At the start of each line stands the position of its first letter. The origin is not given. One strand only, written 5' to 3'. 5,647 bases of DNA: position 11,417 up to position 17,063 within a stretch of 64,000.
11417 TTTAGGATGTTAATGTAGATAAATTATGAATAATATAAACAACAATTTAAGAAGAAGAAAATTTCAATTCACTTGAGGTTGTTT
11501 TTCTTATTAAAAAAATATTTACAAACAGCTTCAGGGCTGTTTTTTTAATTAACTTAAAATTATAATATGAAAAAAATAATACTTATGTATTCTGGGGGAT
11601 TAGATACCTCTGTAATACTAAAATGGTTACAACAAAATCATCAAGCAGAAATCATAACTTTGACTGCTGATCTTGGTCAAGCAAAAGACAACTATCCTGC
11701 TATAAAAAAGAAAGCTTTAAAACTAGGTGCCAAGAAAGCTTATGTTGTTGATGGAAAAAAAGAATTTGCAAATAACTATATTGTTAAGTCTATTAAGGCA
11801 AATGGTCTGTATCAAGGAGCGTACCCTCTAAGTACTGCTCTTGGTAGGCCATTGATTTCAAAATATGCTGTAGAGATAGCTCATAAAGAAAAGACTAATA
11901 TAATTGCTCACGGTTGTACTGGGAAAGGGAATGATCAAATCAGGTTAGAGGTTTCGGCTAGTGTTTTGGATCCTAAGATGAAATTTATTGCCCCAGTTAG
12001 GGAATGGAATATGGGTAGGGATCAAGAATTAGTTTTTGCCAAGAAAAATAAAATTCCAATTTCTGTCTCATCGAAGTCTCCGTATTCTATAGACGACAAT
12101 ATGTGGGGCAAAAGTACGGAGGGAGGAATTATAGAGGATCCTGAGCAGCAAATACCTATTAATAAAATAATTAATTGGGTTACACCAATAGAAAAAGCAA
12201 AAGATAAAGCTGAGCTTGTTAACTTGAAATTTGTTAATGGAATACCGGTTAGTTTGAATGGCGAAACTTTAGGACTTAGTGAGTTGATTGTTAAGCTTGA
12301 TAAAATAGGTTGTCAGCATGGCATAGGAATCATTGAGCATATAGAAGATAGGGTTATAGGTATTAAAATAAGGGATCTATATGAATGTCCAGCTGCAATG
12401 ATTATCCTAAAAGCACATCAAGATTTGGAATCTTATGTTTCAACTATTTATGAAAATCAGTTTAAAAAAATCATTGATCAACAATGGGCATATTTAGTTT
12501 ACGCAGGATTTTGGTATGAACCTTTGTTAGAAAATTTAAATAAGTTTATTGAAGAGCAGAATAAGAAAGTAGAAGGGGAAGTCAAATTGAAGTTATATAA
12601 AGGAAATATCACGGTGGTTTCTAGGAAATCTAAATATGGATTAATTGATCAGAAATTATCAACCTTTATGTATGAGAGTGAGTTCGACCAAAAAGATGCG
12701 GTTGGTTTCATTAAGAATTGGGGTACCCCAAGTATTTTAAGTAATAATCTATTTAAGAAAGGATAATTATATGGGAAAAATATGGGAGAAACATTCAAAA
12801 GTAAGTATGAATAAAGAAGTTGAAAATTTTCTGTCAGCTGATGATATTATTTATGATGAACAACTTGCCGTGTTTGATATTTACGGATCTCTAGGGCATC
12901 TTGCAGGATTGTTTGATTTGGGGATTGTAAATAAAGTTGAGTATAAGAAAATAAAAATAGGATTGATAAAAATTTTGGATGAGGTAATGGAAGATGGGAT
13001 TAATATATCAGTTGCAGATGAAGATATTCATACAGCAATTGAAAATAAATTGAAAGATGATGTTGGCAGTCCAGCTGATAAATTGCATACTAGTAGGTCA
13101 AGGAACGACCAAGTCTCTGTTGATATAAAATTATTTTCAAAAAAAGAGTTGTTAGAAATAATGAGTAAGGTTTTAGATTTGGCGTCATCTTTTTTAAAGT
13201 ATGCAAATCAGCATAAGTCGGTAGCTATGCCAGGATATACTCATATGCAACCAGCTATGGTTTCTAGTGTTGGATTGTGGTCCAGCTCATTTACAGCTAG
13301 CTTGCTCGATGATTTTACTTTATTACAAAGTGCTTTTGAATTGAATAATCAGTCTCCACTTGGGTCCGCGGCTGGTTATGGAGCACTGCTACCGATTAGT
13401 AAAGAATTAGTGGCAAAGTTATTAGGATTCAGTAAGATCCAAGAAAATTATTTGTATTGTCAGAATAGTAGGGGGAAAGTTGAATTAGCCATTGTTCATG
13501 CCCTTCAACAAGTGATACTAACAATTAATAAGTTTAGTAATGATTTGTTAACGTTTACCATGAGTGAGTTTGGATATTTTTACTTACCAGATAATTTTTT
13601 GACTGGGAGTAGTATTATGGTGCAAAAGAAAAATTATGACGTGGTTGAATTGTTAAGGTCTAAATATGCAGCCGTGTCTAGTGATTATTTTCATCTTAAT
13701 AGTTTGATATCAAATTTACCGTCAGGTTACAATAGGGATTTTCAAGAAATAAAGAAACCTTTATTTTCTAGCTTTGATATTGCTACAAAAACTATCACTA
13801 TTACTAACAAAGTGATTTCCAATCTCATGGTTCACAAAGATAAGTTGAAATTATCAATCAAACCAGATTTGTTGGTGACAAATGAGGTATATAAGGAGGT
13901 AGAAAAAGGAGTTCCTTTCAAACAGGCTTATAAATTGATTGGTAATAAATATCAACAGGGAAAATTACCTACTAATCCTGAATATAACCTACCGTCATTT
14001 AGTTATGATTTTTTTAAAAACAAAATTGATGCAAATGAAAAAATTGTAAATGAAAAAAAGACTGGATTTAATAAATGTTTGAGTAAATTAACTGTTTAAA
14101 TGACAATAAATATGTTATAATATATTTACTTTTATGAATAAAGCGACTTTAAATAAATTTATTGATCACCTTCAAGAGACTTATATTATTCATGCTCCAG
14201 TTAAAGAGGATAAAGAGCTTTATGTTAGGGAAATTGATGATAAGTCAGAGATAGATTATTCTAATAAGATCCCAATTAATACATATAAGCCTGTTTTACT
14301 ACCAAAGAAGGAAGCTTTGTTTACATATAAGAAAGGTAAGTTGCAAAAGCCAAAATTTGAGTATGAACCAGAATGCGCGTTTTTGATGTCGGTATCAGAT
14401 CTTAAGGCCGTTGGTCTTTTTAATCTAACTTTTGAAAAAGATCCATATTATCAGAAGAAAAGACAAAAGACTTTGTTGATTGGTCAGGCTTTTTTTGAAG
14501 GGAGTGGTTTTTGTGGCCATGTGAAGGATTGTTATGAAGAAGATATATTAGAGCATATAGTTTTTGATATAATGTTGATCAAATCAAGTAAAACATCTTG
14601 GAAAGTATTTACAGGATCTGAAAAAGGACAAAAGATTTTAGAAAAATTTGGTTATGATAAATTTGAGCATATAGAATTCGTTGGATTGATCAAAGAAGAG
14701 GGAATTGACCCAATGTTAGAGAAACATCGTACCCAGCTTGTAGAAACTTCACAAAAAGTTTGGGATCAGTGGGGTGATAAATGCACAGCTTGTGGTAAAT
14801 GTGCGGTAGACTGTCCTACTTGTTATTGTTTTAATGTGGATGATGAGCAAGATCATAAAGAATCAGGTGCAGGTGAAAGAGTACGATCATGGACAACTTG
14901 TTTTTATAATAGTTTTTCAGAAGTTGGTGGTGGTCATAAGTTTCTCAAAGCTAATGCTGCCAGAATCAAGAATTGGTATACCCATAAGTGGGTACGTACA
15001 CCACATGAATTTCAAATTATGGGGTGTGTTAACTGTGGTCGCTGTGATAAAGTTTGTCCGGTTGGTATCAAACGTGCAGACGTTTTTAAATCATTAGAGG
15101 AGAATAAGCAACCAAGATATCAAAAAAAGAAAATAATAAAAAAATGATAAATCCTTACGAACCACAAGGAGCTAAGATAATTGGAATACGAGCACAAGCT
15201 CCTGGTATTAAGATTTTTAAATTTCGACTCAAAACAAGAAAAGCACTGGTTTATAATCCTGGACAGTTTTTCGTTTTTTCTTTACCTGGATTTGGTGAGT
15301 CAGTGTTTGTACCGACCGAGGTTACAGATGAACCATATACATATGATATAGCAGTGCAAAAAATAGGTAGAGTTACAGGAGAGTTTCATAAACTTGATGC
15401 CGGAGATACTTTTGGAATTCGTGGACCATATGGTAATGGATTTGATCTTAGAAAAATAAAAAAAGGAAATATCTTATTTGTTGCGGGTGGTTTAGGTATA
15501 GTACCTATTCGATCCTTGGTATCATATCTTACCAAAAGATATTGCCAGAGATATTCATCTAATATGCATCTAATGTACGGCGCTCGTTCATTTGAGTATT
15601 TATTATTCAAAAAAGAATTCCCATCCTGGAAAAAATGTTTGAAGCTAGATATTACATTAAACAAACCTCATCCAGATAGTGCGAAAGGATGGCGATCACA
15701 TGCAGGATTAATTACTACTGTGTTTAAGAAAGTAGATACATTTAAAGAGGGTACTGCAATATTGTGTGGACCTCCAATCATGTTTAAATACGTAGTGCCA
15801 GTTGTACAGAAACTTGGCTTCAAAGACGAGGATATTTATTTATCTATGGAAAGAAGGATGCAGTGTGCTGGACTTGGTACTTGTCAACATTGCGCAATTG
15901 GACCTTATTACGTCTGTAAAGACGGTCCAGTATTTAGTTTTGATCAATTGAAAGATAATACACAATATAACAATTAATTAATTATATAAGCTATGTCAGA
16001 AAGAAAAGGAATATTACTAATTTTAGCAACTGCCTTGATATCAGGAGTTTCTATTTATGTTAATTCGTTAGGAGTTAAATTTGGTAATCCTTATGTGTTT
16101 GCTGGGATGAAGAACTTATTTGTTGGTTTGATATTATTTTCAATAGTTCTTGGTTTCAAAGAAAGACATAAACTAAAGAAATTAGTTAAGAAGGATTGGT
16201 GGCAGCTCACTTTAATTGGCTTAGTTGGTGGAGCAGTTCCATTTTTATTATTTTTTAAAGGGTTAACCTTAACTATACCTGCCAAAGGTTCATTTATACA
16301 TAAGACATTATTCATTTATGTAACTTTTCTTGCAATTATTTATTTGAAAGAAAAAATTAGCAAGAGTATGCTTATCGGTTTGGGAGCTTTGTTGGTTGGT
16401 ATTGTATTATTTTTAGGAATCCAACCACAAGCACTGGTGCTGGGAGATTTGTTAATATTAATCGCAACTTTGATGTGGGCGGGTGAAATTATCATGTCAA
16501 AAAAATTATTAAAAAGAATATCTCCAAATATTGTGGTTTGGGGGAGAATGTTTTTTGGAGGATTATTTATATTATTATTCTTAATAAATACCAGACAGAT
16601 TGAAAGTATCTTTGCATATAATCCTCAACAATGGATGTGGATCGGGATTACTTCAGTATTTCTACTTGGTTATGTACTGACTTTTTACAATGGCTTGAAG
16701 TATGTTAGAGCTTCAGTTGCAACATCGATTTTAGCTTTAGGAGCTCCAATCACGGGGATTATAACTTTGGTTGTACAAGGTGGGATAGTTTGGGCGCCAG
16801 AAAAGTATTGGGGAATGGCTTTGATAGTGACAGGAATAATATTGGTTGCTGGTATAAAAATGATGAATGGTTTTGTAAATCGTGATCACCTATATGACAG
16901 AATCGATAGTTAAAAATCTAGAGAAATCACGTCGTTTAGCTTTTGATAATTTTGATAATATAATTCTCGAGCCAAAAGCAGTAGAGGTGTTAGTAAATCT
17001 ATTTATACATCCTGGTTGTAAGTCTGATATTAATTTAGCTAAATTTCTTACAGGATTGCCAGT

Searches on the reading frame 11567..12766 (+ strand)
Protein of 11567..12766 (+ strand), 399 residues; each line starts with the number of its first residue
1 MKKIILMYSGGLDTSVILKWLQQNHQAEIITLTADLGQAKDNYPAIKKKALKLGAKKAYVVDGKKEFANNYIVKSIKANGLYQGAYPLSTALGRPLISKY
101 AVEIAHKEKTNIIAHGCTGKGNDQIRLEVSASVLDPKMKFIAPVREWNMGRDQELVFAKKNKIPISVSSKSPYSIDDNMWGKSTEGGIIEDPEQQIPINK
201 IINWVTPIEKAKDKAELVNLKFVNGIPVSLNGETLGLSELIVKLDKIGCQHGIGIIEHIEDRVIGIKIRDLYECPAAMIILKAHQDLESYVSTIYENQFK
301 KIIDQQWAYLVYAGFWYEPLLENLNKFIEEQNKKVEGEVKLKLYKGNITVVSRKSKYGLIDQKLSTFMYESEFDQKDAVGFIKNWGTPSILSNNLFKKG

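Call 69: search_protein_families(library=pfam, proteins=[window:11567-12766:+], max_evalue=0.000001)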
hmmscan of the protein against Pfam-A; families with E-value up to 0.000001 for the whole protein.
window:11567-12766:+ (399 aa): 2 families
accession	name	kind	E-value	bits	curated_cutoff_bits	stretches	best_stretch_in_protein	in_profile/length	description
PF20979.2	Arginosuc_syn_C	-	5.4e-75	252.2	27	1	173-387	1-214/219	Arginosuccinate synthase C-terminal domain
PF00764.25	Arginosuc_synth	-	7.3e-65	218.4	27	1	3-164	1-162/162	Arginosuccinate synthase N-terminal HUP domain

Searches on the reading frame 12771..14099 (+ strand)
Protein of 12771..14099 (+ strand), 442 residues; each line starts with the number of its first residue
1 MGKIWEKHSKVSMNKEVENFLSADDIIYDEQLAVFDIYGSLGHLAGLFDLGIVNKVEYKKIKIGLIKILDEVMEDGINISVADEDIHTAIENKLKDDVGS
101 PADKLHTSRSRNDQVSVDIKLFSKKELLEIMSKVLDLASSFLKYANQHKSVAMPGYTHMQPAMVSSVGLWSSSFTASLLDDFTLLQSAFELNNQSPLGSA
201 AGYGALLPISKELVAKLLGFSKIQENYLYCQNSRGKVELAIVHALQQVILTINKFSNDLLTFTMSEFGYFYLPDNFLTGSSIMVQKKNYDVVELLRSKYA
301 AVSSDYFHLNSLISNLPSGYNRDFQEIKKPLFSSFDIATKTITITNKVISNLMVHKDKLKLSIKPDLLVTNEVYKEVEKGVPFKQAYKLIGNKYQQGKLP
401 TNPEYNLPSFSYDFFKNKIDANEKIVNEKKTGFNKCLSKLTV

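Call 69: search_protein_families(library=pfam, proteins=[window:12771-14099:+], max_evalue=0.000001)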
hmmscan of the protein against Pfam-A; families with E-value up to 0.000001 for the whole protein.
window:12771-14099:+ (442 aa): 1 family
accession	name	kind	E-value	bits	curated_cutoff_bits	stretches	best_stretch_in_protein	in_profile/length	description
PF00206.25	Lyase_1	-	5e-41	141.5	27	1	49-302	41-310/312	Lyase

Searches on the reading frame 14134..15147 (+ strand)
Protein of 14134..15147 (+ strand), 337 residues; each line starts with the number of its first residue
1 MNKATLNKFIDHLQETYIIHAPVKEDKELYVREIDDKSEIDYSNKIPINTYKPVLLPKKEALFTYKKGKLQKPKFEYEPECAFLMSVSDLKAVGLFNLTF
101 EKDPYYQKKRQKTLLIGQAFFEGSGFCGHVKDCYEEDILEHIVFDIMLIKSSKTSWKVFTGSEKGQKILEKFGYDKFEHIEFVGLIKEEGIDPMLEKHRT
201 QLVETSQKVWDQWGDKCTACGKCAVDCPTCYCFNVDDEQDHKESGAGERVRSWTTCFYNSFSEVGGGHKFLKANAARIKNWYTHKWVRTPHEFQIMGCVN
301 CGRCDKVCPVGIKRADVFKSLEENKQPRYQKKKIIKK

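Call 69: search_protein_families(library=pfam, proteins=[window:14134-15147:+], max_evalue=0.000001)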
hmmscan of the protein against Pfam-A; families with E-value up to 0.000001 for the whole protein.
window:14134-15147:+ (337 aa): 3 families
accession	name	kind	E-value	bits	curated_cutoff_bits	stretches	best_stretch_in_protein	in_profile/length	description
PF17179.9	Fer4_22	-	2e-27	96.3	27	1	216-312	1-95/95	4Fe-4S dicluster domain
PF13183.11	Fer4_8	-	1.4e-07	32.3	27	0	215-312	3-68/68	4Fe-4S dicluster domain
PF13534.11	Fer4_17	-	3.1e-07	31.3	22.2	0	291-312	39-60/61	4Fe-4S dicluster domain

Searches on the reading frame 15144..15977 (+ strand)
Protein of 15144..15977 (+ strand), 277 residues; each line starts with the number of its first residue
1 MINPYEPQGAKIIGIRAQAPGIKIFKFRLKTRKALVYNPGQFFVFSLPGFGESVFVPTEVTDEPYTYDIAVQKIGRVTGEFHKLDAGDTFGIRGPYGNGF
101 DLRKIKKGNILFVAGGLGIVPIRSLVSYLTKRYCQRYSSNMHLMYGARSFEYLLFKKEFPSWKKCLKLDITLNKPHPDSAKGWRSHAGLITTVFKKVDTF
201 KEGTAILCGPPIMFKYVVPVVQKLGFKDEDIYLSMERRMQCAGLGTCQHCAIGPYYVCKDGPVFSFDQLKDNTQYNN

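Call 69: search_protein_families(library=pfam, proteins=[window:15144-15977:+], max_evalue=0.000001)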
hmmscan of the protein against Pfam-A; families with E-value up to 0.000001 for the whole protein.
window:15144-15977:+ (277 aa): 2 families
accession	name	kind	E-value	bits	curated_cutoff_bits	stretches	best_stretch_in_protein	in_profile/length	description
PF00175.26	NAD_binding_1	-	2e-11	45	22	1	112-217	1-107/109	Oxidoreductase NAD-binding domain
PF10418.14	DHODB_Fe-S_bind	-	4.9e-08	33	23.9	1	236-269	1-40/41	Iron-sulfur cluster binding domain of dihydroorotate dehydrogenase B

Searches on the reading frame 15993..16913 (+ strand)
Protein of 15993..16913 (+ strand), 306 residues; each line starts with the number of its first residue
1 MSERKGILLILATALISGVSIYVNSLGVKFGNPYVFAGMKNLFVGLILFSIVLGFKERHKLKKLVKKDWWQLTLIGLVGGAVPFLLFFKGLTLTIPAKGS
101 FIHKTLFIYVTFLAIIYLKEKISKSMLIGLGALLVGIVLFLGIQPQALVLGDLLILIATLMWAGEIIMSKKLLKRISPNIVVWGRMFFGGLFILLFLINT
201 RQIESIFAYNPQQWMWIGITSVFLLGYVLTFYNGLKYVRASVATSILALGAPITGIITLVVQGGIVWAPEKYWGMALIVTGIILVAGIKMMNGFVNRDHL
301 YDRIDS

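Call 69: search_protein_families(library=pfam, proteins=[window:15993-16913:+], max_evalue=0.000001)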
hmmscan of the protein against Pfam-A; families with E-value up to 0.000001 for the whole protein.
window:15993-16913:+ (306 aa): 1 family
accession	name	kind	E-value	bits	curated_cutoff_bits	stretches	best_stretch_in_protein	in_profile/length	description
PF00892.27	EamA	-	1.4e-36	126.2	28.2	2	5-141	2-134/135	EamA-like transporter family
